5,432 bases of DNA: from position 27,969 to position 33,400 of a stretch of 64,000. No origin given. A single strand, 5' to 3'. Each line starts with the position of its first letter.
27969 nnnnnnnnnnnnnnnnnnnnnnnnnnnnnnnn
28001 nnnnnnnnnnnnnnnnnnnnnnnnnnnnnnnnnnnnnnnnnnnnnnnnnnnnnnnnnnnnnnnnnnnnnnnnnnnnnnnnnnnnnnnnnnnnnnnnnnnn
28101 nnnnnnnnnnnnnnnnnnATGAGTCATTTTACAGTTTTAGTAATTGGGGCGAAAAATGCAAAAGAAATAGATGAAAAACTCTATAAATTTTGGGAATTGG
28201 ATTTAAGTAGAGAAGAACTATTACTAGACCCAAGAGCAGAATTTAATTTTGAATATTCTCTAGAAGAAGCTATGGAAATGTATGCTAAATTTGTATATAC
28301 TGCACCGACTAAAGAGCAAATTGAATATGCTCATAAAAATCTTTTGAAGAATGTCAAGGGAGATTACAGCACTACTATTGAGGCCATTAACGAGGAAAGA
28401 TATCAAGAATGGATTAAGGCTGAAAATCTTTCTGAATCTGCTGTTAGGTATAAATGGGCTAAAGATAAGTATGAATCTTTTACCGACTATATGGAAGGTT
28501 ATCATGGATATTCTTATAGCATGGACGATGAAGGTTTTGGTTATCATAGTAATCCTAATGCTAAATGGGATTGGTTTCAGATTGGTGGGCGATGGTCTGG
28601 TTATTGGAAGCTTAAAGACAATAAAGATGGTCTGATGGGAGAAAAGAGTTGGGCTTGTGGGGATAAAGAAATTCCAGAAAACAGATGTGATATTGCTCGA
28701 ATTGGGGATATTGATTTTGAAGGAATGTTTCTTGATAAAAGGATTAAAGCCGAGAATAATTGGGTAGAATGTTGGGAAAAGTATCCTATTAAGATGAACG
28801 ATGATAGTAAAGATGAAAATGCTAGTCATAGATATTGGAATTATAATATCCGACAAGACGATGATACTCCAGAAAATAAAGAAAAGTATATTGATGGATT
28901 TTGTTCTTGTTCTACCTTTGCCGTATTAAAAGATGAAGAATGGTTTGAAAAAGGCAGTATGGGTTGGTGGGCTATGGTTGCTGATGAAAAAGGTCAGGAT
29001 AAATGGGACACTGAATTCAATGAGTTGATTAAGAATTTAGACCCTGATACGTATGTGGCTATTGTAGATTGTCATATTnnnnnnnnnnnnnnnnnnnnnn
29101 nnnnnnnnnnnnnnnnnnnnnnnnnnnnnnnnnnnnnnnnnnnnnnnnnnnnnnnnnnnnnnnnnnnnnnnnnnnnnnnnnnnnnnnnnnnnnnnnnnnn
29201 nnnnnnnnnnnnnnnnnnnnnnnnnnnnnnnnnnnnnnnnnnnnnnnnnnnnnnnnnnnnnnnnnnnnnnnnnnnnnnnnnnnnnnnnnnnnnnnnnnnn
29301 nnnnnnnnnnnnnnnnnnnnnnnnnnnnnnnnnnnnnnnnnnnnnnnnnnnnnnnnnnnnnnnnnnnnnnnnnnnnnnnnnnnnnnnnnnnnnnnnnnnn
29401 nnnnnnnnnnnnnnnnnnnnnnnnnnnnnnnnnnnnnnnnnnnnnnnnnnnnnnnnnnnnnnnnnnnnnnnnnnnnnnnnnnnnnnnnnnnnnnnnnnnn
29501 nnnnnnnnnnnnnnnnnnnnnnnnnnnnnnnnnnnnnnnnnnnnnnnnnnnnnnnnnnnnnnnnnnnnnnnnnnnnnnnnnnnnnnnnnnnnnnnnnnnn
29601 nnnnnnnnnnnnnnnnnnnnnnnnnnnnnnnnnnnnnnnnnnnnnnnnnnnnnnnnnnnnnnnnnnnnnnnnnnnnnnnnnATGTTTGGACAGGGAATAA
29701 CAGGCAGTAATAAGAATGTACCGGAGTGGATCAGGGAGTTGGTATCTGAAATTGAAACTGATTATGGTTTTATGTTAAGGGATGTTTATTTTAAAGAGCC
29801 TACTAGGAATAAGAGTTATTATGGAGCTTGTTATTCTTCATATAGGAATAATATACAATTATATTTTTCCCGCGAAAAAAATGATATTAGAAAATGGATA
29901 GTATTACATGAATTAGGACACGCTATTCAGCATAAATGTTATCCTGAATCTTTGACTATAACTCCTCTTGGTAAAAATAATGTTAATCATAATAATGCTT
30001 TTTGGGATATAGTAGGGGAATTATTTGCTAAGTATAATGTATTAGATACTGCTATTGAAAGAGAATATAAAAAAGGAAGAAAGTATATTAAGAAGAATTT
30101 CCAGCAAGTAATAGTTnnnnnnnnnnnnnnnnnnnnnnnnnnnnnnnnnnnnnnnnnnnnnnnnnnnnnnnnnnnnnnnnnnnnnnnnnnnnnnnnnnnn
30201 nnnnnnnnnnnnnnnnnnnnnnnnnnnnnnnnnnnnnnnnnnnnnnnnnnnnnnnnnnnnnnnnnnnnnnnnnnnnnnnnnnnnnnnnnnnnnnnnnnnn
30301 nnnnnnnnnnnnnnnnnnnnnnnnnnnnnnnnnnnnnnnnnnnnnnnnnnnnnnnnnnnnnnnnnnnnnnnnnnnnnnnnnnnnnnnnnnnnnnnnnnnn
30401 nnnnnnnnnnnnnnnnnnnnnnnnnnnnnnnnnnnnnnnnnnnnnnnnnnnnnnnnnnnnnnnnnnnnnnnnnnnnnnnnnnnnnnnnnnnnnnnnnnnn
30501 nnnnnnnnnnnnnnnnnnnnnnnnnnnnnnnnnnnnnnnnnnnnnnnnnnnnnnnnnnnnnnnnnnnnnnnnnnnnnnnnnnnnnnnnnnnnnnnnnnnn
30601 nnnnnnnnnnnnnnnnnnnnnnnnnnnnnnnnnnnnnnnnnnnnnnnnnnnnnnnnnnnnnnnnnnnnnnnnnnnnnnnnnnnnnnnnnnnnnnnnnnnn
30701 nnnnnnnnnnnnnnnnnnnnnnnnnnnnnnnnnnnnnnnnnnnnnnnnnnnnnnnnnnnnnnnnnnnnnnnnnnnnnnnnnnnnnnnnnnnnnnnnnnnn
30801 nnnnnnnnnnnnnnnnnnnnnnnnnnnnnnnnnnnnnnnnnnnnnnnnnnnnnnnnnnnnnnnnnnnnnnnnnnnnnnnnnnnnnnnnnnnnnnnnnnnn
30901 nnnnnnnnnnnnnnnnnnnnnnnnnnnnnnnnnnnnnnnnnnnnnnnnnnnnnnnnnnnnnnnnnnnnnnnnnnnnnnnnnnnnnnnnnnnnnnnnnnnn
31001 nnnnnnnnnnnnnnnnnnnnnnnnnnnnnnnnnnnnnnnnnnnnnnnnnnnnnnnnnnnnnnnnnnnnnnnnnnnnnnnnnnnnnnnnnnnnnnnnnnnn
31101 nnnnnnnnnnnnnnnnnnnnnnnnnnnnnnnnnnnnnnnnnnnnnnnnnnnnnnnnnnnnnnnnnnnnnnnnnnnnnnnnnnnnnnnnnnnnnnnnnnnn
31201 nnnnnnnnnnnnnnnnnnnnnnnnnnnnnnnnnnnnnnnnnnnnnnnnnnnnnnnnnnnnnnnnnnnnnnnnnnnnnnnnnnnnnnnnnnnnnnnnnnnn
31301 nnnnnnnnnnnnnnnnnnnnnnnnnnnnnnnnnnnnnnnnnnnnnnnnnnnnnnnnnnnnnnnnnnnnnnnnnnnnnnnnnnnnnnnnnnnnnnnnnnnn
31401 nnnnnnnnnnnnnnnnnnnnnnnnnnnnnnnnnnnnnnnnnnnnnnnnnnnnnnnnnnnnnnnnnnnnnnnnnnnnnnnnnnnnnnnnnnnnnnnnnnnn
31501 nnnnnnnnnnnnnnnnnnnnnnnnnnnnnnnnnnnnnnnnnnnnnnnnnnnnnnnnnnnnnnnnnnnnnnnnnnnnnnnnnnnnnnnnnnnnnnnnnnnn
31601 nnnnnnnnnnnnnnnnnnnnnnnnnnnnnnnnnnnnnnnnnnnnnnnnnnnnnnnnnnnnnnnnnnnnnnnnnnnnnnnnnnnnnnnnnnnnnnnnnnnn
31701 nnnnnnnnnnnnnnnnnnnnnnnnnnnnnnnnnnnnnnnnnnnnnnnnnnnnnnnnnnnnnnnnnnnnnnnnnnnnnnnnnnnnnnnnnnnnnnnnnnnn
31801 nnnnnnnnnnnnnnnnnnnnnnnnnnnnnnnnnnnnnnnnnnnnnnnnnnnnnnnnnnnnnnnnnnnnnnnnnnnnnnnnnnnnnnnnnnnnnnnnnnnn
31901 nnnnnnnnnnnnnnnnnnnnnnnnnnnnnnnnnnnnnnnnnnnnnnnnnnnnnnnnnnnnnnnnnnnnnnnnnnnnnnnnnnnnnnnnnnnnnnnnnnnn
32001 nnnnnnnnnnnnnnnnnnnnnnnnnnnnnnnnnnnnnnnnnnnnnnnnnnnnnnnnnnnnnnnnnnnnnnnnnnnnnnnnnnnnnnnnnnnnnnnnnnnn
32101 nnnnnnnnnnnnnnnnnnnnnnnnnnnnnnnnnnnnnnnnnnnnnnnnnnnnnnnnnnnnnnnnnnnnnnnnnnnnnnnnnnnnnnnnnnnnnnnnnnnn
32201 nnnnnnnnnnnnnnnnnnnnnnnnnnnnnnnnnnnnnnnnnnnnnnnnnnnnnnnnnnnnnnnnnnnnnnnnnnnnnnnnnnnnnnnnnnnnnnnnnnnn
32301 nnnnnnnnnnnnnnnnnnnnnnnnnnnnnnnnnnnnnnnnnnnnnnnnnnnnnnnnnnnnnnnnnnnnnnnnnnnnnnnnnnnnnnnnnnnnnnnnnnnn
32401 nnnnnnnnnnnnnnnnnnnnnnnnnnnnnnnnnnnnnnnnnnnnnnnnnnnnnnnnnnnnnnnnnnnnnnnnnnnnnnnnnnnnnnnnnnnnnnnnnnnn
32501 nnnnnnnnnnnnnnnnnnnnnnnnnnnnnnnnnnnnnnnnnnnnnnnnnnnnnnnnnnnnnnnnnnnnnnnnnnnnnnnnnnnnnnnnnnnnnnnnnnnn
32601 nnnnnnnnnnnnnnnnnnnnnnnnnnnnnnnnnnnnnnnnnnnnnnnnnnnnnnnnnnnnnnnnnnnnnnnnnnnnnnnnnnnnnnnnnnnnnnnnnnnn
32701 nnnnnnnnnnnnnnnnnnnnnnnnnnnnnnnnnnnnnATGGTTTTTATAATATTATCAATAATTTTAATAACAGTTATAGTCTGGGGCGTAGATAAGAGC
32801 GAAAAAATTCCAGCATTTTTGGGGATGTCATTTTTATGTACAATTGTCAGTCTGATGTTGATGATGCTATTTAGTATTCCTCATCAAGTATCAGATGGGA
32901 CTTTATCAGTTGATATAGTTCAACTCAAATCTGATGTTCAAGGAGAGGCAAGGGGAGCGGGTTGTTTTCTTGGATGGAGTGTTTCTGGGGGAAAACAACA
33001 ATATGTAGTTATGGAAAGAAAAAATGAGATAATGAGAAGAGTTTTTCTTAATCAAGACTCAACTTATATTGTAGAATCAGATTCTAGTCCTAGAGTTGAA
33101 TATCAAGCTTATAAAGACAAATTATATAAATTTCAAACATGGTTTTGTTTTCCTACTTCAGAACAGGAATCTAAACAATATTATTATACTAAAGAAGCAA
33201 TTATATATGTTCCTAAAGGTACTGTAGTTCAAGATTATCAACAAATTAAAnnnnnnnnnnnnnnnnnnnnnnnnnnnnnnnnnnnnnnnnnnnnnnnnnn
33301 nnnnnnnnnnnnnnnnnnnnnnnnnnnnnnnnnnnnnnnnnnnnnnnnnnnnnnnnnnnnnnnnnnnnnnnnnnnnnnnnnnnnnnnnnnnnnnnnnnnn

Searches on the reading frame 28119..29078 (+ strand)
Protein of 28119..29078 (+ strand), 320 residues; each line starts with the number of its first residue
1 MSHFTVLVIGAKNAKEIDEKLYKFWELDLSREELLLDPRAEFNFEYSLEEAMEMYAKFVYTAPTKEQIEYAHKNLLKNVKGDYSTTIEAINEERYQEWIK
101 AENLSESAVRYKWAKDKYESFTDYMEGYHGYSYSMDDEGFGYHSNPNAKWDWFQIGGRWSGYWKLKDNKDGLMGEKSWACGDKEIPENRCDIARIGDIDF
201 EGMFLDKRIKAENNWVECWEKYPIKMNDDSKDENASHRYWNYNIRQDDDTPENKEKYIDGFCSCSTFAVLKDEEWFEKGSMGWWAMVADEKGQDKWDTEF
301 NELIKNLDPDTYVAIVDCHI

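Call 21: search_protein_families(library=phrogs, proteins=[window:28119-29078:+], max_evalue=0.001)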
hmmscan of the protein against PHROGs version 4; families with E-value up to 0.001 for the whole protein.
window:28119-29078:+ (320 aa): 1 family
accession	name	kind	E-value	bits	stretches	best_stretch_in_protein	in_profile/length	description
phrog_10079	-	unknown function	5.3e-36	125.7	2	237-320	260-344/344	-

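Call 38: search_protein_families(library=pfam, proteins=[window:28119-29078:+], max_evalue=0.01)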
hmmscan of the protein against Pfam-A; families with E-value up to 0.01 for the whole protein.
window:28119-29078:+ (320 aa): 0 families

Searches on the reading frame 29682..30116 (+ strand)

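Call 38: search_protein_families(library=pfam, proteins=[window:29682-30116:+], max_evalue=0.01)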
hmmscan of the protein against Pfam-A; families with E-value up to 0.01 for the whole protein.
window:29682-30116:+ (145 aa): 1 family
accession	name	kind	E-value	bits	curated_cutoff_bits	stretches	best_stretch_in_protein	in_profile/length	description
PF01863.23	YgjP-like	-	0.00012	22.6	26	0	11-84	110-180/207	YgjP-like, metallopeptidase domain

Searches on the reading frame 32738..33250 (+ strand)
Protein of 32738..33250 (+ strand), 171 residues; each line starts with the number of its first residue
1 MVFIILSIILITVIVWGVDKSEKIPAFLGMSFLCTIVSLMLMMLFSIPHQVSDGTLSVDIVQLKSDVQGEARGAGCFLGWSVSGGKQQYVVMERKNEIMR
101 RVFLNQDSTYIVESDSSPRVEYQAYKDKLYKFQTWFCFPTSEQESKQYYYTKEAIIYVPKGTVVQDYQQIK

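Call 23: search_protein_families(library=pfam, proteins=[window:32738-33250:+], max_evalue=0.01)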
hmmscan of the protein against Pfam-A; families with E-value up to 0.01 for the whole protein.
window:32738-33250:+ (171 aa): 0 families

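Call 24: search_protein_families(library=phrogs, proteins=[window:32738-33250:+], max_evalue=0.01)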
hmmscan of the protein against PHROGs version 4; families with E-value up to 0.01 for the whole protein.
window:32738-33250:+ (171 aa): 1 family
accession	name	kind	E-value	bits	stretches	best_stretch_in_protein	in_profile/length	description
phrog_8077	-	unknown function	2.2e-10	42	1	1-168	2-164/168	-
